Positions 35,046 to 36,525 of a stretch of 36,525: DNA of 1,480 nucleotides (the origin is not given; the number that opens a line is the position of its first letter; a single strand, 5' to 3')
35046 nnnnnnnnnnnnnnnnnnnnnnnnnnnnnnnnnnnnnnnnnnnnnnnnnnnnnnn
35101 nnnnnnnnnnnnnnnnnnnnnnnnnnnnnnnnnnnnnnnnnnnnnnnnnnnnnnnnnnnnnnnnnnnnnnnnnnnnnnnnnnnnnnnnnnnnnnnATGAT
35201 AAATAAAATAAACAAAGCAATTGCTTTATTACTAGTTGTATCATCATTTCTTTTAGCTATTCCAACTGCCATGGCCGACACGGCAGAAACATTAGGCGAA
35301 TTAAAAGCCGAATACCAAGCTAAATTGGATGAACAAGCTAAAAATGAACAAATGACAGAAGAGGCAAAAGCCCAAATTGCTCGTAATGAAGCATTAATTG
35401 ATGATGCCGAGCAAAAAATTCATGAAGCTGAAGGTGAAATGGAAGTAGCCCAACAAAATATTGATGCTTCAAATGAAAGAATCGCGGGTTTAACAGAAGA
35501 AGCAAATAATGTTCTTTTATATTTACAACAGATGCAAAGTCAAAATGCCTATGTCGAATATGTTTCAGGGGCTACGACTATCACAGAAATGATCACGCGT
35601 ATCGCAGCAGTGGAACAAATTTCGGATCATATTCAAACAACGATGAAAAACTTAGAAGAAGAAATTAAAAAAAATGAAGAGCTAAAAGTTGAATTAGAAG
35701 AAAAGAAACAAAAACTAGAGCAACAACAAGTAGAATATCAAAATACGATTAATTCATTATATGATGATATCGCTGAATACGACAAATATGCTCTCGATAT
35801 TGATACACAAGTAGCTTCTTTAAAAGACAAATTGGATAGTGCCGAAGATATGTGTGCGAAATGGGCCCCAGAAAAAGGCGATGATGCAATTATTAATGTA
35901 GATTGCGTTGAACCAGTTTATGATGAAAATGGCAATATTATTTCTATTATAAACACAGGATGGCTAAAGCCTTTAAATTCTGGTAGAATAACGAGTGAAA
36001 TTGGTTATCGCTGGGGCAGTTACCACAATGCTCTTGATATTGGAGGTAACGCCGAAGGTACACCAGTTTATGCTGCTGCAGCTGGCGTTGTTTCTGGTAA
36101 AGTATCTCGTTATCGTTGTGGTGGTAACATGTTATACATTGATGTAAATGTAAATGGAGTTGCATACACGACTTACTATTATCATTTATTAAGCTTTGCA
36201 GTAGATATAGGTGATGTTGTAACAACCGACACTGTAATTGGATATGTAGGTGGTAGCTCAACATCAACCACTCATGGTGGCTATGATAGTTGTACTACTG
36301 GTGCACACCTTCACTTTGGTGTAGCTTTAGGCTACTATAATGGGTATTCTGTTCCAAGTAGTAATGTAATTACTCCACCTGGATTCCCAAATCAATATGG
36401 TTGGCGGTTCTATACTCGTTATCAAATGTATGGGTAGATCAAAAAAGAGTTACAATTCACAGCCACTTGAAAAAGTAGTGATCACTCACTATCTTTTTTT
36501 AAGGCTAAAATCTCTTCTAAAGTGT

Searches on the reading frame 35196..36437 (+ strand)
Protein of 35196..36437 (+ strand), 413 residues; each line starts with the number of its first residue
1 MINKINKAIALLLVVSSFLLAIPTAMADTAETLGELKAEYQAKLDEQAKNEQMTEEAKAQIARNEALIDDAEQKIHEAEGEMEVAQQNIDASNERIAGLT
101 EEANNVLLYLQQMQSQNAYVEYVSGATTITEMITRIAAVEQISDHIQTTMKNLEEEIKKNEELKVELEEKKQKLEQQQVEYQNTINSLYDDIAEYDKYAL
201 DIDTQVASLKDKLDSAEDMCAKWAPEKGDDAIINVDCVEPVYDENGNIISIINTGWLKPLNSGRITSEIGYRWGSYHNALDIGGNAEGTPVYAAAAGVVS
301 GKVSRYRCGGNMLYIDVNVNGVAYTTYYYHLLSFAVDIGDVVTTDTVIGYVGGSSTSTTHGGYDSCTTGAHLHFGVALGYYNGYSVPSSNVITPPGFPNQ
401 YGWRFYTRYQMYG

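Call 10: search_protein_families(library=pfam, proteins=[window:35196-36437:+])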
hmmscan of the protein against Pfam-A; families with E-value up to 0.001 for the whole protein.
window:35196-36437:+ (413 aa): 3 families
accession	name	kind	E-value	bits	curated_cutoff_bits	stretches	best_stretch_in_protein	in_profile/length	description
PF01551.29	Peptidase_M23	-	6e-15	55.7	28.7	1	276-377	2-88/96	Peptidase family M23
PF24568.1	CC_PcsB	-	6.1e-06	26.4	27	1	90-161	2-73/75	Peptidoglycan hydrolase PcsB, coiled-coil domain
PF05266.19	DUF724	-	0.00044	20.6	38.4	0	30-116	94-180/188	Protein of unknown function (DUF724)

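Call 12: find_encoding_contigs(protein=window:35196-36437:+, flank=10000, max_places=8)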
Protein window:35196-36437:+ (413 aa): 5 contigs read that carry it; 4 places shown.
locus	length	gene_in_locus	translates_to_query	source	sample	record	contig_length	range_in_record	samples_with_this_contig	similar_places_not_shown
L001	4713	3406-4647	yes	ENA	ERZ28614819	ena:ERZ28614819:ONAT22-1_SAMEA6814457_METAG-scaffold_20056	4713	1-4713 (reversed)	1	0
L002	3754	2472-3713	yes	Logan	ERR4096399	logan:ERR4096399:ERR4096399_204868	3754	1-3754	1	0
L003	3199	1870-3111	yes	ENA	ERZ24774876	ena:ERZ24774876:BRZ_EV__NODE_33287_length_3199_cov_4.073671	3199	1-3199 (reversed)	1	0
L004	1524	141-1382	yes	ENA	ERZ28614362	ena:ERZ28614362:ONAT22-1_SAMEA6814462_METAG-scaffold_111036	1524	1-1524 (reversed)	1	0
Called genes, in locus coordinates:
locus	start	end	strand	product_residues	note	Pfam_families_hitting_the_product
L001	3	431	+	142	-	?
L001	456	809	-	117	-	PF09671:Spore_GerQ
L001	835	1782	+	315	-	PF02588:YitT_membrane, PF10035:DUF2179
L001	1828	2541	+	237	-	PF02463:SMC_N (faint), PF00005:ABC_tran, PF13304:AAA_21 (faint)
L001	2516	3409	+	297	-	PF18075:FtsX_ECD, PF02687:FtsX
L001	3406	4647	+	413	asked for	PF24568:CC_PcsB (weak), PF01551:Peptidase_M23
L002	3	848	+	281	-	?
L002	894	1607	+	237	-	PF02463:SMC_N (faint), PF00005:ABC_tran, PF13304:AAA_21 (faint)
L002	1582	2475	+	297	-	PF18075:FtsX_ECD, PF02687:FtsX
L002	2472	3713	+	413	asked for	PF24568:CC_PcsB (weak), PF01551:Peptidase_M23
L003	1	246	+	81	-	?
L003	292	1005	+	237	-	PF02463:SMC_N (faint), PF00005:ABC_tran, PF13304:AAA_21 (faint)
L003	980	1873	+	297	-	PF18075:FtsX_ECD, PF02687:FtsX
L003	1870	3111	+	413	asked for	PF24568:CC_PcsB (weak), PF01551:Peptidase_M23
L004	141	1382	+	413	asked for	PF24568:CC_PcsB (weak), PF01551:Peptidase_M23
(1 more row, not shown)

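Call 47: find_homologous_proteins(query=window:35196-36437:+, max_evalue=1e-30)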
Query window:35196-36437:+ (413 aa): 926 proteins with E <= 1e-30 among 7225 candidates; the best 120 are listed.
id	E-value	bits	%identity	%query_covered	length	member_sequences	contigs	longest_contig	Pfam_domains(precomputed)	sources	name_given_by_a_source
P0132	9.4e-271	916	99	100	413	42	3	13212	PF01551.30,PF24568.2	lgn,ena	-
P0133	4.6e-181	620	71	93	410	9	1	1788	PF01551.30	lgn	-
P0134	2.4e-179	615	68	100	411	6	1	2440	PF01551.30,PF06785.17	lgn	-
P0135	1.5e-176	606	65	100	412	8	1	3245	PF01551.30,PF24568.2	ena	-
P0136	2.3e-171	588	64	100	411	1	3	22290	PF01551.30,PF24568.2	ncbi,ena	-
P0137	8.6e-171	587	66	100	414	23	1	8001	PF01551.30,PF24568.2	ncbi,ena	-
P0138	3.2e-170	585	67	92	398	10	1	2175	PF01551.30,PF24568.2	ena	-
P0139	9.1e-170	583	67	98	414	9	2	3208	PF01551.30,PF24568.2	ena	-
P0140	2.2e-169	582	66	100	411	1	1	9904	PF01551.30,PF24568.2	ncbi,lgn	-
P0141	8.1e-167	574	63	100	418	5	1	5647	PF01551.30,PF24568.2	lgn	-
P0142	1.1e-165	570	64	100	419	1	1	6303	PF01551.30,PF24568.2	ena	-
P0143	1.2e-165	570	70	99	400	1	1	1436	PF01551.30,PF24568.2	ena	-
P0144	1.4e-165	569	65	97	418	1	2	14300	PF01551.30,PF24568.2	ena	-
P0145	2.3e-165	569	63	100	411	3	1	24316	PF01551.30,PF24568.2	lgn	-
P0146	3.0e-165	568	64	100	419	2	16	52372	PF01551.30,PF24568.2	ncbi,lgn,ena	-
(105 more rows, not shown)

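Call 48: find_encoding_contigs(protein=P0132, flank=10000, max_places=6)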
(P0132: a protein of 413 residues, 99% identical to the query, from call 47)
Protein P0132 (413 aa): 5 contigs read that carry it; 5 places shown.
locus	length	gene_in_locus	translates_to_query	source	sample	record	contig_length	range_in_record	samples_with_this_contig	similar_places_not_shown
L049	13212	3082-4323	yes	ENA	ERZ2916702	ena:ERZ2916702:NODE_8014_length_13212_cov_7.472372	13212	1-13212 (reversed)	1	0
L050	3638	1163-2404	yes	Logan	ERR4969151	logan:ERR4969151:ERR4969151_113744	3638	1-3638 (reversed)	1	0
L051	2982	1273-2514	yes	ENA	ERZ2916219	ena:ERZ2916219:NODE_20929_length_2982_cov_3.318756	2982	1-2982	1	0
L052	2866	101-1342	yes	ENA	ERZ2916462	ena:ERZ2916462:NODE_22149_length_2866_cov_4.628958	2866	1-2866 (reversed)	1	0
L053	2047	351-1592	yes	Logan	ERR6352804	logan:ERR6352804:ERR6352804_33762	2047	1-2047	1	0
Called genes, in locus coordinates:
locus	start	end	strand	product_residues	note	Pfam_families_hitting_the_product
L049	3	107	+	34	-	?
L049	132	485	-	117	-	PF09671:Spore_GerQ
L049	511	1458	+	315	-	PF02588:YitT_membrane, PF10035:DUF2179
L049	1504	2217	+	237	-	PF02463:SMC_N (faint), PF00005:ABC_tran, PF13304:AAA_21 (faint)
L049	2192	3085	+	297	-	PF18075:FtsX_ECD, PF02687:FtsX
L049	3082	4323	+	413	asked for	PF24568:CC_PcsB (weak), PF01551:Peptidase_M23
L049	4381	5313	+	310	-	PF10298:WhiA_N, PF14527:LAGLIDADG_WhiA, PF02650:HTH_WhiA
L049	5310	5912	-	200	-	PF00574:CLP_protease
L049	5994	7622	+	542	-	PF00485:PRK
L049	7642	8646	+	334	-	PF00044:Gp_dh_N, PF02800:Gp_dh_C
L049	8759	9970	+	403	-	PF00162:PGK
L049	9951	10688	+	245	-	PF00121:TIM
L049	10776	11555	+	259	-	PF00072:Response_reg, PF08769:Spo0A_C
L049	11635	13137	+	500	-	PF01676:Metalloenzyme, PF06415:iPGM_N, PF01663:Phosphodiest (weak)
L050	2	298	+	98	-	?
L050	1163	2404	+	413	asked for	PF24568:CC_PcsB (weak), PF01551:Peptidase_M23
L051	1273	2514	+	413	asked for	PF24568:CC_PcsB (weak), PF01551:Peptidase_M23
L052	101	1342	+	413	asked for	PF24568:CC_PcsB (weak), PF01551:Peptidase_M23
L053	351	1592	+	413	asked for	PF24568:CC_PcsB (weak), PF01551:Peptidase_M23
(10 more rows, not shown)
